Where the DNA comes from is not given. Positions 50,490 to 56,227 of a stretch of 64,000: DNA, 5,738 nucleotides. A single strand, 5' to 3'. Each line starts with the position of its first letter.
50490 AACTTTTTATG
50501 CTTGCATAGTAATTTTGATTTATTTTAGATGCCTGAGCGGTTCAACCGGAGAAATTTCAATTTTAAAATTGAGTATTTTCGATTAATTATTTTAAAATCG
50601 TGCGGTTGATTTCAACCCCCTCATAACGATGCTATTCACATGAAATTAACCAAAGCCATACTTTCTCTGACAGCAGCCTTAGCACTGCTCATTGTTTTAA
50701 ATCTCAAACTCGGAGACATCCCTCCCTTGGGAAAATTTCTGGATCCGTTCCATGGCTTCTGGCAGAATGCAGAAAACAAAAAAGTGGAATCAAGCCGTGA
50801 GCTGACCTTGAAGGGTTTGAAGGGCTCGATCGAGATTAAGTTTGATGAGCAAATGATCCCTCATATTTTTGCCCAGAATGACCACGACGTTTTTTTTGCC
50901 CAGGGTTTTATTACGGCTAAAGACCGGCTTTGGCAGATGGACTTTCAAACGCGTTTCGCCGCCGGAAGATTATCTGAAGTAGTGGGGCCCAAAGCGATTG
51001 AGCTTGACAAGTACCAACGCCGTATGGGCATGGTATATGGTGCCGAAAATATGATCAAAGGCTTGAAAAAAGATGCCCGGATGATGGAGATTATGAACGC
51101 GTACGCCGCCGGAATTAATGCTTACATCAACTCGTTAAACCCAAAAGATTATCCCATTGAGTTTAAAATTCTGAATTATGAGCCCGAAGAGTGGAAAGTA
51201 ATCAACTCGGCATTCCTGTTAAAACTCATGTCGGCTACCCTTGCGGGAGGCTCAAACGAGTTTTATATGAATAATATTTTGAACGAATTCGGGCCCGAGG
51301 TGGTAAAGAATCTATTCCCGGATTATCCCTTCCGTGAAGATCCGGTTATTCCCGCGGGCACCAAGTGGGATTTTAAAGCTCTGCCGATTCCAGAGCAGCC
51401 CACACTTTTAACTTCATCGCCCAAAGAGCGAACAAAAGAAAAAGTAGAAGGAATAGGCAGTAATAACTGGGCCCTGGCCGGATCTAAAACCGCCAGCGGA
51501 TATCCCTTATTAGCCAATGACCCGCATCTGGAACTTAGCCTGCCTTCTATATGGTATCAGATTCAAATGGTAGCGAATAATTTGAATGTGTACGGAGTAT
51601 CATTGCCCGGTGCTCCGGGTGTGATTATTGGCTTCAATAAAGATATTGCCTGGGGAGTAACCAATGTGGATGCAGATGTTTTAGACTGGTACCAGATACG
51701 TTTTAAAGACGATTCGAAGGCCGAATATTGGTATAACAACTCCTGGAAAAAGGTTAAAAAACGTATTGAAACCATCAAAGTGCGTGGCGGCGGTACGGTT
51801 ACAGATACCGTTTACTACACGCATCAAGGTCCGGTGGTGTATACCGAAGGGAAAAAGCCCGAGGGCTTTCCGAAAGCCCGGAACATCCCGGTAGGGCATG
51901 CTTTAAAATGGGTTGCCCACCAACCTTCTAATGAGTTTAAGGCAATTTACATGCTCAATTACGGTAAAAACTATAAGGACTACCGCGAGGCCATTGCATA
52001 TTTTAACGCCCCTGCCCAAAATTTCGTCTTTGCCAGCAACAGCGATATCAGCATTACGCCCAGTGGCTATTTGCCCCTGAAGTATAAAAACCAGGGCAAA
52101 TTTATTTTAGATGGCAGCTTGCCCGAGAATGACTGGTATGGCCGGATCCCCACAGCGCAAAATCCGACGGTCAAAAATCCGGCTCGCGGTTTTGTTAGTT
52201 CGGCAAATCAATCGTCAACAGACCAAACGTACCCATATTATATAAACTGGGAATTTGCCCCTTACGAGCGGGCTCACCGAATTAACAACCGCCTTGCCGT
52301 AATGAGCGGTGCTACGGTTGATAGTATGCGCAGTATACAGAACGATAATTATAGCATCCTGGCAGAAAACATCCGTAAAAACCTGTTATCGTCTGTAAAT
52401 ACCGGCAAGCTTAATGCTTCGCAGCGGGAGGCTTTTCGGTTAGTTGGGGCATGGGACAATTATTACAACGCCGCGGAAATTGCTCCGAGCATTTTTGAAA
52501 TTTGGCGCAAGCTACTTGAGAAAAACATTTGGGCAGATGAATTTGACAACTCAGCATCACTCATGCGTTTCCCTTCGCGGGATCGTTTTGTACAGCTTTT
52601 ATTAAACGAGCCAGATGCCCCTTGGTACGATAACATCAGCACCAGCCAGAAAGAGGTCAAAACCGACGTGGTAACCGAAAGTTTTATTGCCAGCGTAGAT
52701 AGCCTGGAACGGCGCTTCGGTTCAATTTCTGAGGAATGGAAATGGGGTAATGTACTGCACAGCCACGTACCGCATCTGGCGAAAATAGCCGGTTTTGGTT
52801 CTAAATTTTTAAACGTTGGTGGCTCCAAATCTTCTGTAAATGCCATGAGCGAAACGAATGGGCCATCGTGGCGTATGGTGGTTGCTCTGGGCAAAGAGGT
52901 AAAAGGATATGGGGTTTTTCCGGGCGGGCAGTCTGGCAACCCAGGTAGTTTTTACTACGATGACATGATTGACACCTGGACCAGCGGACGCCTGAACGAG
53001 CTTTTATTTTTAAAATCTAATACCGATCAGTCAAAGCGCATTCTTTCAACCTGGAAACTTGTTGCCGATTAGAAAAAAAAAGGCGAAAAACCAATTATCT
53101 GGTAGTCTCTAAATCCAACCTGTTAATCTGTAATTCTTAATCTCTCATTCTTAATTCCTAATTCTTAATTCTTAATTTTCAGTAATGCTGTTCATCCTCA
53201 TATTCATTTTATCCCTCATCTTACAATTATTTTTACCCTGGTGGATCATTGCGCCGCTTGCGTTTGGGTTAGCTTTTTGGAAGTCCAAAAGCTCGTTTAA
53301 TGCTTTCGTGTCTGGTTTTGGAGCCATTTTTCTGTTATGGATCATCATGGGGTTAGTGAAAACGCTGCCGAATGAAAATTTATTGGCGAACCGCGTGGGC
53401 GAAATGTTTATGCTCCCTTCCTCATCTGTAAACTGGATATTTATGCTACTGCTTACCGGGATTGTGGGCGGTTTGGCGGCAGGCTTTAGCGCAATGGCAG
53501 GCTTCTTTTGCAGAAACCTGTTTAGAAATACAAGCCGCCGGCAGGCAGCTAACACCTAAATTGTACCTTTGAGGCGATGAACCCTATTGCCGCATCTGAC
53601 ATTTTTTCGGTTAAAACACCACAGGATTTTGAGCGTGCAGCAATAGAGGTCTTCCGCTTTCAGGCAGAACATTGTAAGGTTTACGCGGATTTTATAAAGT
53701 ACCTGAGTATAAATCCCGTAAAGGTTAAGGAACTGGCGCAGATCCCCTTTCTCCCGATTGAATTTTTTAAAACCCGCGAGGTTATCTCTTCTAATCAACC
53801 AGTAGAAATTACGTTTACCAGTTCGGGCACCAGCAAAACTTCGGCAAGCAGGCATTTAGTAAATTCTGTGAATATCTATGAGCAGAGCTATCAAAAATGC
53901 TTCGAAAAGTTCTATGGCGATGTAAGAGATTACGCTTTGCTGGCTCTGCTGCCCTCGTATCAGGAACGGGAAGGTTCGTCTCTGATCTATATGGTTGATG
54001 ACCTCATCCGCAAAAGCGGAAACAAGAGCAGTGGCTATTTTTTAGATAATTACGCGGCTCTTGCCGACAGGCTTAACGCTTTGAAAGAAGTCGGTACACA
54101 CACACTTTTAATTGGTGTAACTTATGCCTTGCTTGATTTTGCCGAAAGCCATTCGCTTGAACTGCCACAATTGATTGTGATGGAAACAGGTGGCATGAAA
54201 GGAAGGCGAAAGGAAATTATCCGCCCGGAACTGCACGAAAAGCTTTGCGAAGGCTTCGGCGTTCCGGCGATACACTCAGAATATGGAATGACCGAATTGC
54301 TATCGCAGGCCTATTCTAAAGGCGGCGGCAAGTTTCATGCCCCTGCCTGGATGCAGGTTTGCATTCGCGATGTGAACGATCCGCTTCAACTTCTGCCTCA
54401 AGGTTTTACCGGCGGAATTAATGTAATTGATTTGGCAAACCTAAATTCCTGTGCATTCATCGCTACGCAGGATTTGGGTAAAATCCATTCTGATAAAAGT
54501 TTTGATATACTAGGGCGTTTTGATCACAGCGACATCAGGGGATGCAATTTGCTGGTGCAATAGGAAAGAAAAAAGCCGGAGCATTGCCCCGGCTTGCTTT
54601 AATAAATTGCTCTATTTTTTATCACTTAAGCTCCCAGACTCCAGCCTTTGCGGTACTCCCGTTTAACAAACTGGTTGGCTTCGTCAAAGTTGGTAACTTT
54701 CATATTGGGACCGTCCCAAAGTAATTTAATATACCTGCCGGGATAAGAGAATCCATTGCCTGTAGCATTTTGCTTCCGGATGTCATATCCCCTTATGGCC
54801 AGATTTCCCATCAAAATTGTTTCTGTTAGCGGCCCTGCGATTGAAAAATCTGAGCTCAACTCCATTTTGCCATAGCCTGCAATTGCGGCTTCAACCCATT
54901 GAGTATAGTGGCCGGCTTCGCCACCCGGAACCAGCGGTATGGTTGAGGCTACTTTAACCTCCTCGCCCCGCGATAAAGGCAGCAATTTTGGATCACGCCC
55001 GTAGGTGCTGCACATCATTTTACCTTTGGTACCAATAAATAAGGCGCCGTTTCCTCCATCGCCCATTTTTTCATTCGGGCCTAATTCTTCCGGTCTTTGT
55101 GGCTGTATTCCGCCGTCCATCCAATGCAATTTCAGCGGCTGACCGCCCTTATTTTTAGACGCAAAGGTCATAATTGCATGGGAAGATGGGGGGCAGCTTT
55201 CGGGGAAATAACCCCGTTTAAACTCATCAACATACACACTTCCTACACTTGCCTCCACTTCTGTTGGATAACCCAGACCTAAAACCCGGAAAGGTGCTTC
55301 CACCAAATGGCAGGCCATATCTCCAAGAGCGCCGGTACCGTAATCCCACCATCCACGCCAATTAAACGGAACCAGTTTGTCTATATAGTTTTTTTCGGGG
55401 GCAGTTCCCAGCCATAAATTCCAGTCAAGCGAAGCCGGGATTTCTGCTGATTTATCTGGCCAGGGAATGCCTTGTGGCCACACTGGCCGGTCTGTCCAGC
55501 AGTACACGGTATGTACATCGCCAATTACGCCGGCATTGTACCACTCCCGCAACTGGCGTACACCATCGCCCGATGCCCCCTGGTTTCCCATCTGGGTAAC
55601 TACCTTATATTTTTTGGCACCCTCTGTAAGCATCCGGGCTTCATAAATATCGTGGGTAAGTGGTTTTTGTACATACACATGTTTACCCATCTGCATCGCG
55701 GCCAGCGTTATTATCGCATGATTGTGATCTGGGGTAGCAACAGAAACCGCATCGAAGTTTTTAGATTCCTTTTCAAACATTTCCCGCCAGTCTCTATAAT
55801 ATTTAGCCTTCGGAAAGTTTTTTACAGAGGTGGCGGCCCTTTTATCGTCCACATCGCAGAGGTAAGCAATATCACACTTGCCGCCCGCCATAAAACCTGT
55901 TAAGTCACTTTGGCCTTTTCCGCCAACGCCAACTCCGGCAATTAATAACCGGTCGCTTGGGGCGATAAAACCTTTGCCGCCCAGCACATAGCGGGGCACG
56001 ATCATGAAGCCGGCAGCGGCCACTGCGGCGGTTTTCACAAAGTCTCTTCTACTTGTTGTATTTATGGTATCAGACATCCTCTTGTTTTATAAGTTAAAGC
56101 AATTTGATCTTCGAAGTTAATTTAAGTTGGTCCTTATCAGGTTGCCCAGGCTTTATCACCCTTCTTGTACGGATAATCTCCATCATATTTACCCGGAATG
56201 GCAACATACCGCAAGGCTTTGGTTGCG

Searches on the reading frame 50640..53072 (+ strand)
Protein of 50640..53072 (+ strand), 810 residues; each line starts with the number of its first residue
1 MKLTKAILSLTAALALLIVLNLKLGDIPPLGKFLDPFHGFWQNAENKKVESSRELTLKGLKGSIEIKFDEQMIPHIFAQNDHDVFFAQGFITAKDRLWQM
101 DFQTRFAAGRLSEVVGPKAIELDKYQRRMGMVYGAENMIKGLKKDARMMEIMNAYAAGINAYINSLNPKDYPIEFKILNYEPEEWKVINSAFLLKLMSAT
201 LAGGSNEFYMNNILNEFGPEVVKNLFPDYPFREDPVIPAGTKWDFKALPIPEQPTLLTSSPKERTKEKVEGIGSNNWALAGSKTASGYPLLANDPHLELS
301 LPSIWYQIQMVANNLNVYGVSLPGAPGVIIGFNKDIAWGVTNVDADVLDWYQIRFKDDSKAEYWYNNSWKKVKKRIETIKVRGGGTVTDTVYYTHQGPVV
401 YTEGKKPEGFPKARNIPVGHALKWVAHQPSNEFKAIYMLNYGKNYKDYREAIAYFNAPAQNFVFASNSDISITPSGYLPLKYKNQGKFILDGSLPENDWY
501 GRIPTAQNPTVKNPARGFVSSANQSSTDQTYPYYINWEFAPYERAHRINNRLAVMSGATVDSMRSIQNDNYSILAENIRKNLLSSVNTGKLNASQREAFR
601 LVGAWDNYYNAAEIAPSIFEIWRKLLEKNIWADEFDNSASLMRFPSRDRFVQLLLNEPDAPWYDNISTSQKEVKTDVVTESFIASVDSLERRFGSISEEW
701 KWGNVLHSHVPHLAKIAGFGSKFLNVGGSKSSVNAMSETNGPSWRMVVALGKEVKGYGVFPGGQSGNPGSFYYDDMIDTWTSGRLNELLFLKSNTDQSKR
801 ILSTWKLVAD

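Call 95: search_protein_families(library=pfam, proteins=[window:50640-53072:+], max_evalue=0.0001)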
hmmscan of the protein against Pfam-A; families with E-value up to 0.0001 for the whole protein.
window:50640-53072:+ (810 aa): 1 family
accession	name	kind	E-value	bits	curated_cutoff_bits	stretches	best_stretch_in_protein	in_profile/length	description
PF01804.23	Penicil_amidase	-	1.7e-210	702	21.3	1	64-795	2-673/675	Penicillin amidase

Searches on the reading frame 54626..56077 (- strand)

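Call 95: search_protein_families(library=pfam, proteins=[window:54626-56077:-], max_evalue=0.0001)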
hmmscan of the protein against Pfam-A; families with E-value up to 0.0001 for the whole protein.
window:54626-56077:- (483 aa): 3 families
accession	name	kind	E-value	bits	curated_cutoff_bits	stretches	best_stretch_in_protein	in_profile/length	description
PF01408.29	GFO_IDH_MocA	-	7.2e-16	59.4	24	1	47-164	4-119/120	Oxidoreductase family, NAD-binding Rossmann fold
PF19051.5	GFO_IDH_MocA_C2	-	1.2e-12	48.3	23.3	1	210-261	45-96/254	Oxidoreductase family, C-terminal alpha/beta domain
PF22725.1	GFO_IDH_MocA_C3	-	1.8e-07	31.6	27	0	237-307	32-94/124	GFO/IDH/MocA C-terminal domain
